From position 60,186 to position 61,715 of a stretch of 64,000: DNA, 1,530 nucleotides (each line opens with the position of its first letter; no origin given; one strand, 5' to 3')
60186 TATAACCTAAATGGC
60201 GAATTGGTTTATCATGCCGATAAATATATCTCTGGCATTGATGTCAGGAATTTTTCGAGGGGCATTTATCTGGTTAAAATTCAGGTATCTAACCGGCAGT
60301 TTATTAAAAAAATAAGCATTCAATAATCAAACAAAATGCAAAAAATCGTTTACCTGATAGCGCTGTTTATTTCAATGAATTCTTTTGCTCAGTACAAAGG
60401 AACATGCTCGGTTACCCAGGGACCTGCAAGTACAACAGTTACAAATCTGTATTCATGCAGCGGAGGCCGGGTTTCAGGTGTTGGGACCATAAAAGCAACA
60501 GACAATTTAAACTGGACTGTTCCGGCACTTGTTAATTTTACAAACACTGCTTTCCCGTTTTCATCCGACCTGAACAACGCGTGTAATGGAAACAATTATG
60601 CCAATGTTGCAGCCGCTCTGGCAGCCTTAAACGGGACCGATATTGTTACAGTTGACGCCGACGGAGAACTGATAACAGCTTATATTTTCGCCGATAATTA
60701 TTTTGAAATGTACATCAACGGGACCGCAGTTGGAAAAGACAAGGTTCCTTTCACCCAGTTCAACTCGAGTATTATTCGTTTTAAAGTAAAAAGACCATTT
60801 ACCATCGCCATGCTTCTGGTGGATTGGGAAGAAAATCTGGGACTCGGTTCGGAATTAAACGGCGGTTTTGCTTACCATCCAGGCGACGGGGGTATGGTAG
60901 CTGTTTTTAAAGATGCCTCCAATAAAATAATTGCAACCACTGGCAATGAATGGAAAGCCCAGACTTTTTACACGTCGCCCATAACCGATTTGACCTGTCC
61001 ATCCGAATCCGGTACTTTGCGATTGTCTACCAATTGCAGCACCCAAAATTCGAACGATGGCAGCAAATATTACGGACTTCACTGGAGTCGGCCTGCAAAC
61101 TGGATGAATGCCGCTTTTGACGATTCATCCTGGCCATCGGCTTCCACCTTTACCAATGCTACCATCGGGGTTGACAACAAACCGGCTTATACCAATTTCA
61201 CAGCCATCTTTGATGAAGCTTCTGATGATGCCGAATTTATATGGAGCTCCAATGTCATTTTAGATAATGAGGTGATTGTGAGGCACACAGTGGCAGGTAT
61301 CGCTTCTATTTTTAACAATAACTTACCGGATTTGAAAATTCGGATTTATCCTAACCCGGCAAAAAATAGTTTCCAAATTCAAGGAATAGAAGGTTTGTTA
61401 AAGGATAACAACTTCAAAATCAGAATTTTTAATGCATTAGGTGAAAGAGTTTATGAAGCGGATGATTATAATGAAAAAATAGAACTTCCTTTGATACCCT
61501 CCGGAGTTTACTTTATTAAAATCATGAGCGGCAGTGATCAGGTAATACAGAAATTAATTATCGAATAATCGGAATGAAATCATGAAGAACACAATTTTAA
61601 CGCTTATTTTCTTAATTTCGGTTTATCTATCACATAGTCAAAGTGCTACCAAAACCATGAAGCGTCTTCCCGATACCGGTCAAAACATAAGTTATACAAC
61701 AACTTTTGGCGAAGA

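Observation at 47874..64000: Sixteen-kb run of T9SS-cargo genes with segmental paralogy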

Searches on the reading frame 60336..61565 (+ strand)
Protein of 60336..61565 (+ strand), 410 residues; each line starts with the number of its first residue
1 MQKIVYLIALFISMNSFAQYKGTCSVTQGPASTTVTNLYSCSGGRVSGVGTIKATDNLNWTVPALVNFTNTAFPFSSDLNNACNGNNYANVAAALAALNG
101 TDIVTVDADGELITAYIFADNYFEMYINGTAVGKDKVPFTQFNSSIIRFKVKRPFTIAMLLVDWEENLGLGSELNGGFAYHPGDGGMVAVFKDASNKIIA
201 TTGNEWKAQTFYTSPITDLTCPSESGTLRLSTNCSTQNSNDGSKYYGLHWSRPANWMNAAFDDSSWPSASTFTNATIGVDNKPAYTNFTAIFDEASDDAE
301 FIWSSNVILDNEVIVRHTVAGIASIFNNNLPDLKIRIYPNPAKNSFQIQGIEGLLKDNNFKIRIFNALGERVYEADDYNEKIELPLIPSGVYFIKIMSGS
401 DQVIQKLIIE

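Call 5: search_protein_families(library=pfam, proteins=[window:60336-61565:+], max_evalue=0.01)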
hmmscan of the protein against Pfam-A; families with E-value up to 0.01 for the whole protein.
window:60336-61565:+ (410 aa): 2 families
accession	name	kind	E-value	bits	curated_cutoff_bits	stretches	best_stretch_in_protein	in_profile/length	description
PF18962.6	Por_Secre_tail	-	4.6e-14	52.9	27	1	337-409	1-75/75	Secretion system C-terminal sorting domain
PF13585.12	CHU_C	-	1e-05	26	27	1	343-398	15-72/86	CHU_C Type IX secretion signal domain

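Call 6: search_protein_families(library=ncbifam, proteins=[window:60336-61565:+], max_evalue=0.01)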
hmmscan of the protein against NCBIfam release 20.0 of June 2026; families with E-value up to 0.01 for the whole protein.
window:60336-61565:+ (410 aa): 4 families
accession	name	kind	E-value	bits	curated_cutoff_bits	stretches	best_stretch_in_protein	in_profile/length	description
TIGR04183.1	Por_Secre_tail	domain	6.4e-12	45.3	23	1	337-409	1-71/72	T9SS type A sorting domain-containing protein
NF038113.1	T9SSA_dep_M36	equivalog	4.9e-07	28.3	885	1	327-409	785-868/869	T9SS-dependent M36 family metallopeptidase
NF050177.1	TapA_OM_Porphy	equivalog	0.00023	20.1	500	1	329-410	465-544/544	TapA/TapC family T9SS-dependent outer membrane protein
NF033708.1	T9SS_Cterm_ChiA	domain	0.0019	18.1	40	1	361-409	3-54/55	T9SS sorting signal type C domain-containing protein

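Call 15: search_solved_structures(query=window:60336-61565:+, max_evalue=1)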
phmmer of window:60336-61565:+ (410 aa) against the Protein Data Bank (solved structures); distinct sequences matched with E-value up to 1: 1.
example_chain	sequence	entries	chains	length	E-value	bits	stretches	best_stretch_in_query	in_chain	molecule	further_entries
8glk_D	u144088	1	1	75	3.5e-06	29.5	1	335-409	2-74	Endonuclease I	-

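Call 21: find_homologous_proteins(query=window:60336-61565:+, max_evalue=0.00001)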
Query window:60336-61565:+ (410 aa): 2034 proteins with E <= 0.00001 among 8000 candidates; the best 120 are listed.
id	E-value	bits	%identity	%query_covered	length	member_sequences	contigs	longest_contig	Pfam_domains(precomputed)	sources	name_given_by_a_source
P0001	6.5e-274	926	100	100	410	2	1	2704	PF13585.13,PF18962.8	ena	-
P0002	1.3e-253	859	93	100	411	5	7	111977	PF13585.13,PF18962.8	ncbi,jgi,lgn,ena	jgi:hypothetical protein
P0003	1.5e-251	852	92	100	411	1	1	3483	PF13585.13,PF18962.8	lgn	-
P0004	5.0e-243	824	88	100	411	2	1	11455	PF18962.8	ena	-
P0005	6.0e-243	824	88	100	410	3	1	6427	PF13585.13,PF18962.8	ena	-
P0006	3.1e-239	812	86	100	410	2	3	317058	PF18962.8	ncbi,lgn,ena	-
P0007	1.5e-200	684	73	100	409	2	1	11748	PF18962.8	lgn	-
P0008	1.5e-182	625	68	99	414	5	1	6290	PF18962.8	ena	-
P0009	9.8e-182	622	68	99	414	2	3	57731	PF18962.8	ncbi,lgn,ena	-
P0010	1.3e-181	622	69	99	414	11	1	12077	PF18962.8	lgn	-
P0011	5.0e-180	617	67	100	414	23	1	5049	PF18962.8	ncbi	-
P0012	2.5e-179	614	66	100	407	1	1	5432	PF18962.8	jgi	-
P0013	4.0e-179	614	67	100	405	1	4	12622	PF18962.8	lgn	-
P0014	2.7e-178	611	67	96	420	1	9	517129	PF18962.8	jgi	jgi:hypothetical protein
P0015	4.1e-178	610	67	99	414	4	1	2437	PF18962.8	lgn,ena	-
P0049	1.2e-172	592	67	96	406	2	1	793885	PF18962.8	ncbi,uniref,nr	ncbi:T9SS type A sorting domain-containing protein [Flavobacterium luteum]|uniref:T9SS type A sortin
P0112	2.5e-167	575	62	100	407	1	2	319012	PF18962.8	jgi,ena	jgi:hypothetical protein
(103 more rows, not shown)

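Call 22: find_encoding_contigs(protein=P0049, flank=10000, max_places=2)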
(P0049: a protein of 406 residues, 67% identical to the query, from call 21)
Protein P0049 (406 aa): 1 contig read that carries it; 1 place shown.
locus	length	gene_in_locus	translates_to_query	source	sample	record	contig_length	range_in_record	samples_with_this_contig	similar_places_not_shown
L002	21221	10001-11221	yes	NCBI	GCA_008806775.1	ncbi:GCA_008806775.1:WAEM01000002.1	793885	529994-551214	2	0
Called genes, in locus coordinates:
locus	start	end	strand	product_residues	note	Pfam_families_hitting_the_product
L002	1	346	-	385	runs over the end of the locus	-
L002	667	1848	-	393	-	PF07690:MFS_1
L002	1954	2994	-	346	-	PF01408:GFO_IDH_MocA, PF22725:GFO_IDH_MocA_C3, PF02894:GFO_IDH_MocA_C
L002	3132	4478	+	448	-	PF02163:Peptidase_M50, PF13180:PDZ_2 (faint), PF00595:PDZ (faint), PF17820:PDZ_6 (faint)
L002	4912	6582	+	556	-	PF00149:Metallophos, PF18962:Por_Secre_tail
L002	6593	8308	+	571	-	PF00149:Metallophos, PF09423:PhoD (faint), PF13585:CHU_C (weak), PF13860:FlgD_ig, PF18962:Por_Secre_tail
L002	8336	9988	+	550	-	PF14240:YHYH, PF18962:Por_Secre_tail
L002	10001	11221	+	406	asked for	PF18962:Por_Secre_tail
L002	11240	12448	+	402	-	PF05689:InvE_AD (faint), PF07603:Lcl_C, PF18962:Por_Secre_tail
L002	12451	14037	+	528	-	PF00884:Sulfatase, PF16347:SGSH_C, PF18962:Por_Secre_tail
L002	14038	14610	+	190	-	PF13795:HupE_UreJ_2, PF04955:HupE_UreJ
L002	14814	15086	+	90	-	PF01541:GIY-YIG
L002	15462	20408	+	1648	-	PF13385:Laminin_G_3, PF18962:Por_Secre_tail (weak)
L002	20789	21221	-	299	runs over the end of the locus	PF00294:PfkB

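Call 23: find_encoding_contigs(protein=P0112, flank=10000, max_places=2)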
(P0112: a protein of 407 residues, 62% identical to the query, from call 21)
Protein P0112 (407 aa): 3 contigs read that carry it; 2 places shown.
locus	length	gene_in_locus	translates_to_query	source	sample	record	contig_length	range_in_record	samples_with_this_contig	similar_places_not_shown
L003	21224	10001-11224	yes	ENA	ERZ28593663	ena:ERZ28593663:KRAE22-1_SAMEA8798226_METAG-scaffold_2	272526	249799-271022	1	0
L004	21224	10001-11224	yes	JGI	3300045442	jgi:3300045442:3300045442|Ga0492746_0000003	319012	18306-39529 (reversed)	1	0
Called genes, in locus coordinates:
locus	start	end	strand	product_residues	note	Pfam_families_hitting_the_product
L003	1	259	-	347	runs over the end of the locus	PF21790:OGG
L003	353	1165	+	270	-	PF05728:UPF0227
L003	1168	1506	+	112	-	-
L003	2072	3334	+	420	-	PF17293:Arm-DNA-bind_5, PF13102:Phage_int_SAM_5, PF00589:Phage_integrase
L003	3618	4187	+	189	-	PF04542:Sigma70_r2, PF08281:Sigma70_r4_2, PF04545:Sigma70_r4 (faint), PF22233:PhyR_sigma-like (weak)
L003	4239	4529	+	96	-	-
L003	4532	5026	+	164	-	PF13801:Metal_resist (weak), PF07813:LTXXQ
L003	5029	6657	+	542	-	PF00149:Metallophos (weak), PF18962:Por_Secre_tail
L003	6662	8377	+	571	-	PF00149:Metallophos, PF09423:PhoD (faint), PF13860:FlgD_ig, PF18962:Por_Secre_tail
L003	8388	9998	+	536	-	PF14240:YHYH, PF18962:Por_Secre_tail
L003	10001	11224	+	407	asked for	PF18962:Por_Secre_tail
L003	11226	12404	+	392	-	PF07603:Lcl_C, PF18962:Por_Secre_tail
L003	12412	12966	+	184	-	PF04955:HupE_UreJ (weak), PF13795:HupE_UreJ_2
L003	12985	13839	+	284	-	PF09357:RteC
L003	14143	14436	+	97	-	PF12728:HTH_17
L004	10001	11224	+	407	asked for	PF18962:Por_Secre_tail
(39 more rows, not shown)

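Call 26: find_related_loci(query=A1, collection=genome_contigs, flank=10000)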
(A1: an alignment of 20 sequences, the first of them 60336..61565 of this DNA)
Query A1 (410 aa) in genome_contigs; peptide patterns used: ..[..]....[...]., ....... (x = any residue, [..] = any of these).
407 stretches matched a pattern; 385 encode a relative of the query (tblastn E <= 1e-3); the best 80 are kept; 80 distinct loci.
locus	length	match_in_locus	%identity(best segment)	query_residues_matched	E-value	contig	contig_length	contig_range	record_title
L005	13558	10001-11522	92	1-410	0e+0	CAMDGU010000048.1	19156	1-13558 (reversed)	MAG: Chitinophaga pinensis isolate MiH-22jul19-263 genome assembly, contig: MiH-22jul19-C5518, whole genome shotgun sequ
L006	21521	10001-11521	86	1-410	0e+0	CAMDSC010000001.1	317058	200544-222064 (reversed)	MAG: Chitinophaga pinensis isolate TrH-25oct19-45 genome assembly, contig: TrH-25oct19-C2, whole genome shotgun sequence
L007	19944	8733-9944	68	7-410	0e+0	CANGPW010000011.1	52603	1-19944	MAG: Bacteroidetes bacterium isolate RE-14apr17-15 genome assembly, contig: RE-14apr17-C304, whole genome shotgun sequen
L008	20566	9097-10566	67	1-410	0e+0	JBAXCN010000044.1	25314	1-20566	MAG: Bacteroidota bacterium isolate ELA194 MAG194_44, whole genome shotgun sequence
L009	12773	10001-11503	69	1-410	0e+0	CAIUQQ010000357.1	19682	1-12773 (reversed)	MAG: uncultured Bacteroidetes bacterium isolate Ja1-D2_bin-1996 genome assembly, contig: bin-1996:357/414, whole genome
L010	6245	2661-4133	68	6-410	0e+0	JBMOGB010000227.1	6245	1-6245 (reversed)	MAG: Bacteroidia bacterium isolate Deming_bin.278 contig42385, whole genome shotgun sequence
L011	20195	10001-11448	65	1-410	0e+0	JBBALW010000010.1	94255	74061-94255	MAG: Flavobacterium sp. isolate EUL_073 ctg10-EUL_073, whole genome shotgun sequence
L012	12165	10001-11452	67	1-410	0e+0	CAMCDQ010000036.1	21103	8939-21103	MAG: Chitinophaga pinensis isolate MsH-30apr19-175 genome assembly, contig: MsH-30apr19-C4540, whole genome shotgun sequ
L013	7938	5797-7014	67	1-410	0e+0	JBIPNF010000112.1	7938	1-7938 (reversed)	MAG: Flavobacterium sp. isolate ME2018-04-20_3300034022_group8_bin104 Rohwer_bin910_scaffold_7690_c1, whole genome shotg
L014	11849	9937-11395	65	1-410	3e-179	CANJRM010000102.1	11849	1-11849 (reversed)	MAG: Bacteroidetes bacterium isolate RH-23may17-600 genome assembly, contig: RH-23may17-C42595, whole genome shotgun seq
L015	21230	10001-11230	63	1-410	2e-178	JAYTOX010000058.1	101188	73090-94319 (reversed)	MAG: Bacteroidota bacterium isolate GFS_4286 GFS_4286_57, whole genome shotgun sequence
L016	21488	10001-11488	63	7-410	2e-177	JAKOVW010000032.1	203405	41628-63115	MAG: Bacteroidota bacterium isolate JPNG_maxbin.068 k201_57272, whole genome shotgun sequence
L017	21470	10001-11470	67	16-410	1e-177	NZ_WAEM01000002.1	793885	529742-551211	Flavobacterium luteum strain NBRC 112527 NODE_2_length_793885_cov_75.072782, whole genome shotgun sequence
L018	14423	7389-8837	65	1-410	8e-177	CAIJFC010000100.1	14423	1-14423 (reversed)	MAG: uncultured Bacteroidetes bacterium isolate Erken-D8_bin-0124 genome assembly, contig: bin-0124:100/366, whole genom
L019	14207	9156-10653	64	1-410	4e-176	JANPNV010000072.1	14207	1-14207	MAG: Bacteroidota bacterium isolate VAR_87_metabat_208 VAR_87_k141_4214531, whole genome shotgun sequence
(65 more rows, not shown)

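Call 33: predict_structure(alignment_id=A1)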
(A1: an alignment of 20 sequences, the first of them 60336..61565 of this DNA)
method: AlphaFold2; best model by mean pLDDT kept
length: 410 residues; sequences in the alignment: 20
mean_pLDDT: 48.7   pTM: 0.40
mean pLDDT of the five models: 48.7, 45.6, 45.4, 39.7, 37.3
residues with pLDDT >= 90: 0; 70-90: 58; 50-70: 133; < 50: 219
segments of 3 or more residues with pLDDT < 50: 10-101, 136-142, 164-185, 208-248, 271-311, 322-333
pLDDT, mean of each block of 10 residues (from residue 1): 50 32 24 30 27 31 28 28 37 38 66 67 70 52 61 73 40 26 45 65 53 42 37 40 46 63 57 38 29 32 31 60 33 56 63 60 76 76 68 77 68
secondary structure, 60 per line:
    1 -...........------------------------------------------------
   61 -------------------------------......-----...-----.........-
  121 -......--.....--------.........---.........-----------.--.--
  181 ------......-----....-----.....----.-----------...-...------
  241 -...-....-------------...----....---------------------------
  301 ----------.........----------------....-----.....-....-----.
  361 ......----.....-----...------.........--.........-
elements in order: H2-12 H92-97 E103-105 E111-119 E122-127 E130-134 E143-151 E155-163 E187-192 E198-201 E207-211 E246-249 E270-273 E311-319 E336-339 E345-349 H351-354 E360-366 E371-375 E381-383 E390-398 E401-409

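Call 39: search_solved_structures(query=A1, max_evalue=10)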
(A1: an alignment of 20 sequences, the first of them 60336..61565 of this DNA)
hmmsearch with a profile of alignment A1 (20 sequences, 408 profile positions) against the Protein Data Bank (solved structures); distinct sequences matched with E-value up to 10: 6.
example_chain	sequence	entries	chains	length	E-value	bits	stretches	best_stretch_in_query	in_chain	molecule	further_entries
8glk_D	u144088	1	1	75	1.8e-09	40.2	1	333-408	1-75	Endonuclease I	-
7pzj_A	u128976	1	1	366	0.0003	23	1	329-404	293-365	Lipase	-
8glj_D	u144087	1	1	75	0.0014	20.8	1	334-406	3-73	Por secretion system C-terminal sorting domain-containing protein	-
5jvk_A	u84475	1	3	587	0.047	15.8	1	326-406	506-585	Uncharacterized protein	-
8qb1_A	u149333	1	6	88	0.15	14.2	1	334-406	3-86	Mirolase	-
3fg7_A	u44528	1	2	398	0.65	12.1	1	17-80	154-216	Villin-1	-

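Call 42: search_protein_families(library=pfam, proteins=[window:60336-61340:+, L002:14038-14607:+], max_evalue=5)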
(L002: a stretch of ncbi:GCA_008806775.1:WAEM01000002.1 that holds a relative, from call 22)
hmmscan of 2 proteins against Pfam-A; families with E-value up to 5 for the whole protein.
window:60336-61340:+ (335 aa): 1 family
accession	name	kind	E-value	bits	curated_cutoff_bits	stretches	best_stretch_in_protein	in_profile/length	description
PF08531.16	Bac_rhamnosid_N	-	0.022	15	25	0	114-136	7-29/172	Alpha-L-rhamnosidase N-terminal domain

L002:14038-14607:+ (190 aa): 3 families
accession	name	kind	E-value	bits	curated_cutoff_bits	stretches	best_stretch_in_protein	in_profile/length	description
PF13795.12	HupE_UreJ_2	-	5.6e-45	153.3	24.5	1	10-157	1-154/156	HupE / UreJ protein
PF04955.18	HupE_UreJ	-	2.2e-08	34.2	23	1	14-163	25-164/179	HupE / UreJ protein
PF24858.1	AGMP_C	-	0.83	10.2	28.3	1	21-76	4-62/88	Alkylglycerol monooxygenase C-terminal domain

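Call 64: search_dna_similar(query=window:60336-61340:+, collection=plasmids, mode=protein, max_rows=15)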
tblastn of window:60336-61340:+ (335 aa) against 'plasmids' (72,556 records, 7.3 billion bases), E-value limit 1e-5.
Records with a match: 5; places in all: 5; records where one place covers at least 80% of the query: 2.
Best place of each record, by identity: <60% 5.
By first word of the organism name: Vibrio 2; Loktanella 2; Rhodobacteraceae 1.
By predicted mobility (MOB-suite, as given by PLSDB): conjugative 2; non-mobilizable 2; mobilizable 1.
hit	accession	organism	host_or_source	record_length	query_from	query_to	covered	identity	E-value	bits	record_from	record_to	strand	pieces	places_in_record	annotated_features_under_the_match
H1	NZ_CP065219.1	Vibrio navarrensis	Homo sapiens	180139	16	319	91%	48.7%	5e-75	258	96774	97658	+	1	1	hypothetical protein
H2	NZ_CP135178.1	Vibrio cyclitrophicus ZF270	filtered seawater (large, >=63 ...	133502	15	319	91%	48.2%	9e-76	260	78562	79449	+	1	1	hypothetical protein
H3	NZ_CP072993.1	Loktanella salsilacus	-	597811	113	320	62%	30.7%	1e-12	76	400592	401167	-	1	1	PEBP family protein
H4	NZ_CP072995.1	Loktanella salsilacus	-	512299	113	319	62%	30.8%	6e-13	77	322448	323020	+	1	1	PEBP family protein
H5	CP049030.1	Rhodobacteraceae bacterium SC52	Apostichopus japonicus,pure ...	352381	111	319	62%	27.8%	6e-14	80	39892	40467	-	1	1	PEBP family protein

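Call 65: get_annotated_region(hit=H1, flank=9000)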
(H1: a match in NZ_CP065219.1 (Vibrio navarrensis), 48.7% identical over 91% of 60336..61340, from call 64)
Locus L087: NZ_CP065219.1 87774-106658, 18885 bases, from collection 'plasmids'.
description: Vibrio navarrensis strain 20-VB00237 plasmid pVN20-VB00237, complete sequence
organism: Vibrio navarrensis (NCBI taxid 29495)
taxonomy: Bacteria; Pseudomonadota; Gammaproteobacteria; Vibrionales; Vibrionaceae; Vibrio; Vibrio navarrensis
host: -; source: Homo sapiens; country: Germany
typing (MOB-suite, as given by PLSDB): conjugative; relaxase MOBF; mating-pair formation MPF_F
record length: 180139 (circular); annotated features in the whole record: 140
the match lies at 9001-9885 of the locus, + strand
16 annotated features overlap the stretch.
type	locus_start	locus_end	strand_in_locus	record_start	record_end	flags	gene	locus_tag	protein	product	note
CDS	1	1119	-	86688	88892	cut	-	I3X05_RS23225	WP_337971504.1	ABC transporter transmembrane domain-containing protein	GO:0055085 - transmembrane transport [Evidence IEA]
CDS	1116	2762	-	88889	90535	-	-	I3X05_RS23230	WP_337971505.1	ABC transporter transmembrane domain-containing protein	GO:0055085 - transmembrane transport [Evidence IEA]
CDS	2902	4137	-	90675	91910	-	ltrA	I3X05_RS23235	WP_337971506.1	group II intron reverse transcriptase/maturase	GO:0000373 - Group II intron splicing [Evidence IEA]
CDS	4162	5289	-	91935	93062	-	-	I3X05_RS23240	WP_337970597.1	ISAs1 family transposase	-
CDS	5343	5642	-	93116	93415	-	-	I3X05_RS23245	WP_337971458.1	hypothetical protein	-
CDS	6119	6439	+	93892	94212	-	-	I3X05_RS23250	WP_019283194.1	hypothetical protein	-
CDS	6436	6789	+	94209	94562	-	tnpB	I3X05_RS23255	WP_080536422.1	IS66 family insertion sequence element accessory protein TnpB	-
CDS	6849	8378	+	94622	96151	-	-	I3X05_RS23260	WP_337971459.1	IS66 family transposase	-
CDS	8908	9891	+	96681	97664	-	-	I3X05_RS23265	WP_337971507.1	hypothetical protein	-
CDS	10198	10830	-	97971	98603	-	-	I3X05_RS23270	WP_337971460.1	hypothetical protein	-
CDS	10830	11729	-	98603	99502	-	-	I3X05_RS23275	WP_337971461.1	nucleotidyltransferase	-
CDS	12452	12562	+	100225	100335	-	-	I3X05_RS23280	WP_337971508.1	ParB family protein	-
CDS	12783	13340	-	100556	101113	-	-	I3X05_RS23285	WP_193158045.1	hypothetical protein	-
CDS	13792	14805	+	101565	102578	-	-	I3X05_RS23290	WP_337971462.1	DNA mismatch repair protein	-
CDS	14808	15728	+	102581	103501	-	-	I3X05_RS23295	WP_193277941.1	AAA family ATPase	-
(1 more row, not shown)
